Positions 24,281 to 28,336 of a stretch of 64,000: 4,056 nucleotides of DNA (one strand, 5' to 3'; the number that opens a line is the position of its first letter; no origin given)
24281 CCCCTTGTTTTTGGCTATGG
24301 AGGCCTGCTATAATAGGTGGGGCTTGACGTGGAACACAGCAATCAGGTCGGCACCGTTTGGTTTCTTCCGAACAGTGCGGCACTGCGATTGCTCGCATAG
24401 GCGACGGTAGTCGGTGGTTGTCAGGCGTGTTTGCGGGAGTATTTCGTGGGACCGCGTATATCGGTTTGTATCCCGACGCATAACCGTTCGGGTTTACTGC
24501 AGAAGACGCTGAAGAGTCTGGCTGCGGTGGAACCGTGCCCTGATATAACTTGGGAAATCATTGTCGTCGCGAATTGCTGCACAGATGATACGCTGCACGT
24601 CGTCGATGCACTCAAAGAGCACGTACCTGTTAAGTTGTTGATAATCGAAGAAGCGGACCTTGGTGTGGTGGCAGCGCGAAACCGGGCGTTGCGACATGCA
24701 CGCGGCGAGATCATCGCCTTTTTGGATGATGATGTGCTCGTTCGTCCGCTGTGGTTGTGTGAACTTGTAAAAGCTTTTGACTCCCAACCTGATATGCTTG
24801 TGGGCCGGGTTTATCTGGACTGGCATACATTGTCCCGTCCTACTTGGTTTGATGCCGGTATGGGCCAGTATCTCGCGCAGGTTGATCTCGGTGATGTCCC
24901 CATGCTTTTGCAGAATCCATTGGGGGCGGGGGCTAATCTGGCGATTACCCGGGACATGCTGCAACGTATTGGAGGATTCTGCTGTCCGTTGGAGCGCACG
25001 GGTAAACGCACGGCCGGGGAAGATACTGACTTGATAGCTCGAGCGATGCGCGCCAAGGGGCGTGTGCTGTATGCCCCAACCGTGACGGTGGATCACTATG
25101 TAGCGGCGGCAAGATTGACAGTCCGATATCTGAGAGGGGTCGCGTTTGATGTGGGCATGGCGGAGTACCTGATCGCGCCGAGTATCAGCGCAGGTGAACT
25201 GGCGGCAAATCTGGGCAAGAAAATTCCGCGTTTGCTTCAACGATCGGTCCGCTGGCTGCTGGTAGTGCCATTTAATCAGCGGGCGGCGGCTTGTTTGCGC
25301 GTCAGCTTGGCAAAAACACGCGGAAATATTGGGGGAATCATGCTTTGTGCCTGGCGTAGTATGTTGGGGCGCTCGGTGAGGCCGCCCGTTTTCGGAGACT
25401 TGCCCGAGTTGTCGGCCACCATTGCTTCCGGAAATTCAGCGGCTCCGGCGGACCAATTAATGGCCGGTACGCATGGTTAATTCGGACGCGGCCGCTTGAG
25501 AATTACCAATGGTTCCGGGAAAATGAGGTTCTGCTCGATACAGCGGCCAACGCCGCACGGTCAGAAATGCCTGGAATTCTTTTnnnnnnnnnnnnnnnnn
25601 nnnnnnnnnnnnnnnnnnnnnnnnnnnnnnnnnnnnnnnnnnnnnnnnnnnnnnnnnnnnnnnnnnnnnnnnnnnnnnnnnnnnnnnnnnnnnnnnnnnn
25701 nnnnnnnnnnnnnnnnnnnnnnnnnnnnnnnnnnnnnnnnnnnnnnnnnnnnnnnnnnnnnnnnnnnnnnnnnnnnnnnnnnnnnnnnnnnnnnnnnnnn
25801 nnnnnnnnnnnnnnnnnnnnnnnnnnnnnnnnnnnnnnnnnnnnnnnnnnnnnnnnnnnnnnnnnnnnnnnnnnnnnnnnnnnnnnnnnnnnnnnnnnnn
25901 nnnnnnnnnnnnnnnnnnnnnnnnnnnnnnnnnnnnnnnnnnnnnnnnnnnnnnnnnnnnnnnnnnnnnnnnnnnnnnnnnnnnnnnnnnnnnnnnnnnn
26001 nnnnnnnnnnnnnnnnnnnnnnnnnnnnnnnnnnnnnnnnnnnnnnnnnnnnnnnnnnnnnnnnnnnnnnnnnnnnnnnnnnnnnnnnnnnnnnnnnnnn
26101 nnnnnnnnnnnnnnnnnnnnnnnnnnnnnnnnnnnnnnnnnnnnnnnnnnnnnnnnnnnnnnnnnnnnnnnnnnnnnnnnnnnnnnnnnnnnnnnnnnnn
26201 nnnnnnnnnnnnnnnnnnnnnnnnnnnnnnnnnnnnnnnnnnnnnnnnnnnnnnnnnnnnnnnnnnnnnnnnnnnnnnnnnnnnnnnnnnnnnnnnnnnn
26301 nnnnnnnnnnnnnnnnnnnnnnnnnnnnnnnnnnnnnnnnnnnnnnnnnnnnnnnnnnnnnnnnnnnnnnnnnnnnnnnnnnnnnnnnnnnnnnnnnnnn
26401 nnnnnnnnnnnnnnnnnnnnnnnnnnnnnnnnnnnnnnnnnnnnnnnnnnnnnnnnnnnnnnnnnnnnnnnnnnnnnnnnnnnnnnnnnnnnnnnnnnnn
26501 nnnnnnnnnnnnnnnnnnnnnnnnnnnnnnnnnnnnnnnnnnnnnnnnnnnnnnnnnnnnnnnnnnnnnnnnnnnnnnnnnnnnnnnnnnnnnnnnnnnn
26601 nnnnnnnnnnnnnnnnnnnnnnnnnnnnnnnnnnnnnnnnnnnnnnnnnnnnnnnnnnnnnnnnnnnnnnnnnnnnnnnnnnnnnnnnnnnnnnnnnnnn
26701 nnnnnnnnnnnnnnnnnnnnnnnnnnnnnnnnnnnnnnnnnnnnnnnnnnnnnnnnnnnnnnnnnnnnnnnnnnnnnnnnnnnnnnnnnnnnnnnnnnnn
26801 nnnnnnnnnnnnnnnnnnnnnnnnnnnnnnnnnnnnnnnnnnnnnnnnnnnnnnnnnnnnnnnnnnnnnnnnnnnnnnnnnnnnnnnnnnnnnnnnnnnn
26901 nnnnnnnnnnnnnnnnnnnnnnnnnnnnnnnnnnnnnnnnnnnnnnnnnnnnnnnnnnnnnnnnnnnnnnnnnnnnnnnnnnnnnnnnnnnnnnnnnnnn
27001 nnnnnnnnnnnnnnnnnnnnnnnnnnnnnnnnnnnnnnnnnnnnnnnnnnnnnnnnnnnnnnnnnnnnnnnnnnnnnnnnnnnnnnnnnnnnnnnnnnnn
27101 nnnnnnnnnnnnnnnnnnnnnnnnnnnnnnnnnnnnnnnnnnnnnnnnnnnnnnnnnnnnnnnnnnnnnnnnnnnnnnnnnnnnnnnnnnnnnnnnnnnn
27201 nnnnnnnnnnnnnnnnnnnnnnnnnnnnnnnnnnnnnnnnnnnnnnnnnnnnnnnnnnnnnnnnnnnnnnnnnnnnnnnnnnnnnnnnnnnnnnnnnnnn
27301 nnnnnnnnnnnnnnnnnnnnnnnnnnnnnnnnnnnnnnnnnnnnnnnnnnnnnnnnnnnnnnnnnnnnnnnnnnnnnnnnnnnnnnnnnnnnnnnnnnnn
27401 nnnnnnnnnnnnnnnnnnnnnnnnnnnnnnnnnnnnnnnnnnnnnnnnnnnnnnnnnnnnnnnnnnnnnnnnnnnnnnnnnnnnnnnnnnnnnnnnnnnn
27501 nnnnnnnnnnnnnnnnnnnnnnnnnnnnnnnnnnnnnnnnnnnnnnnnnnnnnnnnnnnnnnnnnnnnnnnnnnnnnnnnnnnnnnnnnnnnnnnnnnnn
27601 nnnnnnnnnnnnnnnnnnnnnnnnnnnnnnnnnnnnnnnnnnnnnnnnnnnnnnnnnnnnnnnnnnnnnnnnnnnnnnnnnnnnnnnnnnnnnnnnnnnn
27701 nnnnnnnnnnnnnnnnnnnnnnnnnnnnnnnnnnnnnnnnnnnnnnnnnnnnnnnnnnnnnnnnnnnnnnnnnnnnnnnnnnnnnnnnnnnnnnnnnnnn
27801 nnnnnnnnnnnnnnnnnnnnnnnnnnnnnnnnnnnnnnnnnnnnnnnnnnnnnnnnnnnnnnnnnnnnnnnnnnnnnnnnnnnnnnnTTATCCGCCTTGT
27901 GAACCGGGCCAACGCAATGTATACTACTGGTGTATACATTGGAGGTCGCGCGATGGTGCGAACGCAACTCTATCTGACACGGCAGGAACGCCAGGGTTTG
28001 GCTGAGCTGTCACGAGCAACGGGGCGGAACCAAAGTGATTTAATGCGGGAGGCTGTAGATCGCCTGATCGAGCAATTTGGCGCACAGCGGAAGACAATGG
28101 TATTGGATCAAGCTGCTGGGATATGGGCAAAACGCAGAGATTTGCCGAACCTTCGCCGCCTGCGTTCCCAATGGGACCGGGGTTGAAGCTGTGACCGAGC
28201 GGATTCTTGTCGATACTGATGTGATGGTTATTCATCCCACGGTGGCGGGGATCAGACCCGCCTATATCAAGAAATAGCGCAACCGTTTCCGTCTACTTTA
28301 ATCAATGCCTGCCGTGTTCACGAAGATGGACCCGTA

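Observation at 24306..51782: A 27 kb glycan-biosynthesis island ends at tRNA-Arg and contains toxin-antitoxin debris and paralogous DUF4143 ATPases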

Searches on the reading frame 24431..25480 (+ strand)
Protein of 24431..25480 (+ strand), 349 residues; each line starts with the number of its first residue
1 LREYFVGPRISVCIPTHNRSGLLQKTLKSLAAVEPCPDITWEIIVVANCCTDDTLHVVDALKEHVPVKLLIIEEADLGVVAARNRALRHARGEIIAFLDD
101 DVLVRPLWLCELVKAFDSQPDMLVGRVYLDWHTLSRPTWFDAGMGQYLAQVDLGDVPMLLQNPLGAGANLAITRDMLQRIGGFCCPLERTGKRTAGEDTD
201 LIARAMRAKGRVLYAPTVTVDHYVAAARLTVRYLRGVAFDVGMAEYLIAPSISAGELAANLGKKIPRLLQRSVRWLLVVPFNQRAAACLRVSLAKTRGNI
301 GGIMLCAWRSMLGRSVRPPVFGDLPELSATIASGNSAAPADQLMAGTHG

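Call 5: search_protein_families(library=pfam, proteins=[window:24431-25480:+], max_evalue=0.01)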
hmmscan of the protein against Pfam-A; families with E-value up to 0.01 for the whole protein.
window:24431-25480:+ (349 aa): 6 families
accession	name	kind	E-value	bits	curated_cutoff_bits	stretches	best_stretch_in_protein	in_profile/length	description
PF00535.33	Glycos_transf_2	-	2.7e-26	92.9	23.3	1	11-128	1-116/168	Glycosyl transferase family 2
PF13641.12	Glyco_tranf_2_3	-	7.2e-22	79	27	1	8-224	1-213/230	Glycosyltransferase like family 2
PF10111.15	Glyco_tranf_2_2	-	1.4e-08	35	27.3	1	14-209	4-203/276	Glycosyltransferase like family 2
PF13632.12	Glyco_trans_2_3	-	1.6e-07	31.8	27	1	94-277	1-161/198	Glycosyl transferase family group 2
PF13506.12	Glyco_transf_21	-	0.00017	21.6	21.7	1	84-183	23-120/174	Glycosyl transferase family 21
PF20691.3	TAGT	-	0.008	16.6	27.5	0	11-102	2-89/205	TET-Associated Glycosyltransferase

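Call 55: find_related_loci(query=window:24431-25480:+, collection=metagenome_contigs, flank=10000)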
Query window:24431-25480:+ (349 aa) in metagenome_contigs; peptide patterns used: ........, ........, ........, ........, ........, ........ (x = any residue, [..] = any of these).
568 stretches matched a pattern; 385 encode a relative of the query (tblastn E <= 1e-3); the best 80 are kept; 80 distinct loci.
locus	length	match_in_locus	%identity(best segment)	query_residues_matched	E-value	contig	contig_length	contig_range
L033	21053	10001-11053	69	1-349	1e-157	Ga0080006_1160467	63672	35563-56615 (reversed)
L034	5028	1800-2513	39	6-242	7e-42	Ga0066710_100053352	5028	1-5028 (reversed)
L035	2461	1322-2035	39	6-242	2e-41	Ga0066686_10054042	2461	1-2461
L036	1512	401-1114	39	6-242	2e-38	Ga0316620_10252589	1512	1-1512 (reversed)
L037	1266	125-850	37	9-250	7e-39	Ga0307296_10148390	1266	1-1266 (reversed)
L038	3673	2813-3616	35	8-273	2e-37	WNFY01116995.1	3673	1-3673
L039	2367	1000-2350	35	7-273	2e-37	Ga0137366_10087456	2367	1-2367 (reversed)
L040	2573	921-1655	39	8-248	5e-35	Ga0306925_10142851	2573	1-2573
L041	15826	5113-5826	34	10-242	9e-34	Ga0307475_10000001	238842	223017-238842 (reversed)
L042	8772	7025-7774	29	8-255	2e-33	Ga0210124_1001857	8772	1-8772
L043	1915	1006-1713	38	8-239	5e-33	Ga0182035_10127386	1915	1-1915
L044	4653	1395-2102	39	8-239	1e-32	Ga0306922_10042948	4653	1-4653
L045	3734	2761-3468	38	8-239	4e-32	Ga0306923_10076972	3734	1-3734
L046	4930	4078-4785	38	8-239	4e-32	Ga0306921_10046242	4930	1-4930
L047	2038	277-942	34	7-227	3e-32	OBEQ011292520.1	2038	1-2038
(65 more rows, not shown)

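Call 58: search_protein_families(library=pfam, proteins=[L033:114-1265:-, L033:1262-1990:-, L033:2031-3170:-, L033:3270-4175:-, L033:4787-6154:-, L033:6217-7572:-, L033:7577-8899:-, L033:8935-9651:-, L033:16001-19624:+, L033:19781-20662:-], max_evalue=0.001)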
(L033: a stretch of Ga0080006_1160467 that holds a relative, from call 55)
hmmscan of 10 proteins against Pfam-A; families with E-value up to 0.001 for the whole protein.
L033:114-1265:- (383 aa): 3 families
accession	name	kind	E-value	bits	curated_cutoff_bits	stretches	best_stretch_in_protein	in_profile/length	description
PF16576.10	HlyD_D23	-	5.1e-09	36.2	30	1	52-143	4-102/214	Barrel-sandwich domain of CusB or HlyD membrane-fusion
PF13533.13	Biotin_lipoyl_2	-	4.3e-07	30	29.8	1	69-98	3-32/32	Biotin-lipoyl like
PF13437.12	HlyD_3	-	3.7e-06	28.1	22.2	0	242-335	1-85/106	HlyD family secretion protein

L033:1262-1990:- (242 aa): 5 families
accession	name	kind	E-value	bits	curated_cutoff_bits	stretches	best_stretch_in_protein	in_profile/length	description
PF00005.33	ABC_tran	-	4.9e-34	118.3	25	1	36-184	2-137/137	ABC transporter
PF02463.25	SMC_N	-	6e-07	29.5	40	1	43-228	22-211/220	RecF/RecN/SMC N terminal domain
PF13304.12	AAA_21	-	6.3e-06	26.9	27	0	48-70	2-24/304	AAA domain, putative AbiEii toxin, Type IV TA system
PF03215.21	Rad17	-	0.00011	22.7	23.8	1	30-71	30-71/186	Rad17 P-loop domain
PF00004.35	AAA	-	0.00088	20.2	21.2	0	48-70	1-23/131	ATPase family associated with various cellular activities (AAA)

L033:2031-3170:- (379 aa): 2 families
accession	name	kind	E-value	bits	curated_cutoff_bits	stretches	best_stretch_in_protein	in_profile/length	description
PF12704.14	MacB_PCD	-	4.2e-09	37.4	27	1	18-225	7-205/207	MacB-like periplasmic core domain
PF02687.27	FtsX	-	1.1e-08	35.5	25.5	1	260-374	4-120/120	FtsX-like permease C-terminal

L033:3270-4175:- (301 aa): 2 families
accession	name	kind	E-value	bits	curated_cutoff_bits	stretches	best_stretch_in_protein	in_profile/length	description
PF00892.27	EamA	-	3.9e-06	27.6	28.2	1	233-298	69-134/135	EamA-like transporter family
PF10639.15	TMEM234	-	0.00091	19.7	30.1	0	235-297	49-112/113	Putative transmembrane family 234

L033:4787-6154:- (455 aa): 2 families
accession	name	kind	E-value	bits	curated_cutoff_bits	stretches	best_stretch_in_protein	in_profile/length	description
PF00501.34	AMP-binding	-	2.4e-10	40.2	29.9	1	98-249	170-329/384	AMP-binding enzyme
PF14535.12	AMP-binding_C_2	-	7.5e-06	26.6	25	1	333-431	1-96/96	AMP-binding enzyme C-terminal domain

L033:6217-7572:- (451 aa): 1 family
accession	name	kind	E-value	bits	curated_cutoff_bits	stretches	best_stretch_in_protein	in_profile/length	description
PF00202.27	Aminotran_3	-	9.5e-66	222.6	30.5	1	49-445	9-401/403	Aminotransferase class-III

L033:7577-8899:- (440 aa): 2 families
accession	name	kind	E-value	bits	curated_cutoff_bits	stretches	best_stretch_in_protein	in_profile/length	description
PF01546.33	Peptidase_M20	-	2e-23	83.8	24.6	1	112-429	1-202/206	Peptidase family M20/M25/M40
PF07687.19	M20_dimer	-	1.3e-05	25.5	21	1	218-330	2-105/107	Peptidase dimerisation domain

L033:8935-9651:- (238 aa): 3 families
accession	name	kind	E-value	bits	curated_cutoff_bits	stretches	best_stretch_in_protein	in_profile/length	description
PF12710.13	HAD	-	3.8e-12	47.5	27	1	24-189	3-186/189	haloacid dehalogenase-like hydrolase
PF06888.18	Put_Phosphatase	-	1.1e-10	41.8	27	1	22-200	3-197/234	Putative Phosphatase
PF00702.32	Hydrolase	-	0.00031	21.6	26.4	1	24-195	6-191/191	haloacid dehalogenase-like hydrolase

L033:16001-19624:+ (1207 aa): 10 families
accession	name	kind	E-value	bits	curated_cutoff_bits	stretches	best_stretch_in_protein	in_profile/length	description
PF00535.33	Glycos_transf_2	-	5.5e-27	95.2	23.3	1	951-1077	1-123/168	Glycosyl transferase family 2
PF10111.15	Glyco_tranf_2_2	-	1.6e-08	34.9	27.3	1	951-1044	1-93/276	Glycosyltransferase like family 2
PF13524.12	Glyco_trans_1_2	-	4.5e-07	30.4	25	1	777-899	27-142/144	Glycosyl transferase-like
PF13489.12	Methyltransf_23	-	1.3e-06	28.7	27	1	36-126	12-95/164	Methyltransferase domain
PF01728.25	FtsJ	-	7e-06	26.5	24.1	1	45-118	21-97/181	FtsJ-like methyltransferase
PF13692.12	Glyco_trans_1_4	-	9e-06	26.4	27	1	727-871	6-142/142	Glycosyl transferases group 1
PF13649.12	Methyltransf_25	-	1.6e-05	25.9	27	1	49-137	1-89/97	Methyltransferase domain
PF08242.18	Methyltransf_12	-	0.00014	22.9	30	1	50-136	1-87/98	Methyltransferase domain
PF08241.18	Methyltransf_11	-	0.00029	21.9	21.2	1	50-134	1-80/95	Methyltransferase domain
PF13632.12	Glyco_trans_2_3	-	0.00096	19.5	27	0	1036-1134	2-112/198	Glycosyl transferase family group 2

L033:19781-20662:- (293 aa): 1 family
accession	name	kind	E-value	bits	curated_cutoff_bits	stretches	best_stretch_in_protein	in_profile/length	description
PF07589.16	PEP-CTERM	-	3.5e-05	24.2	20.7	1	266-290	1-24/24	PEP-CTERM motif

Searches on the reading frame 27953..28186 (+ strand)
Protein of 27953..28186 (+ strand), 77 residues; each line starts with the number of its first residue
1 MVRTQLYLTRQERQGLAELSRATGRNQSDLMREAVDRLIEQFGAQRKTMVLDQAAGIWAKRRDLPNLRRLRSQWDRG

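Call 52: search_protein_families(library=padloc, proteins=[window:27953-28186:+], max_evalue=0.01)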
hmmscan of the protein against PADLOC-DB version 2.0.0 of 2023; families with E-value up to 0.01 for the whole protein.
window:27953-28186:+ (77 aa): 0 families

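Call 61: search_protein_families(library=pfam, proteins=[window:27953-28186:+], max_evalue=1)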
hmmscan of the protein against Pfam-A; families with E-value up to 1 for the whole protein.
window:27953-28186:+ (77 aa): 7 families
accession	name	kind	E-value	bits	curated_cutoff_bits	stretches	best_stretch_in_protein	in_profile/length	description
PF01402.27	RHH_1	-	4.7e-06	26.8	20.5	1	3-41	1-39/39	Ribbon-helix-helix protein, copG family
PF12651.13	RHH_3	-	5.3e-05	23.5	21.6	1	3-41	4-42/44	Ribbon-helix-helix domain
PF07704.17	PSK_trans_fac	-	0.022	16.1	28.3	1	17-68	15-66/82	Rv0623-like transcription factor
PF20605.4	Antitox_RHH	-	0.023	15.3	27.2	1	13-44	16-47/50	Antitoxin-like ribbon-helix-helix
PF09420.15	Nop16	-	0.055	14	25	1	20-53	157-190/210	Ribosome biogenesis protein Nop16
PF09655.15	Nitr_red_assoc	-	0.11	13.3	25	1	8-66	38-95/144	Conserved nitrate reductase-associated protein (Nitr_red_assoc)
PF12960.12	DUF3849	-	0.12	12.9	25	1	27-53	42-68/123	Protein of unknown function (DUF3849)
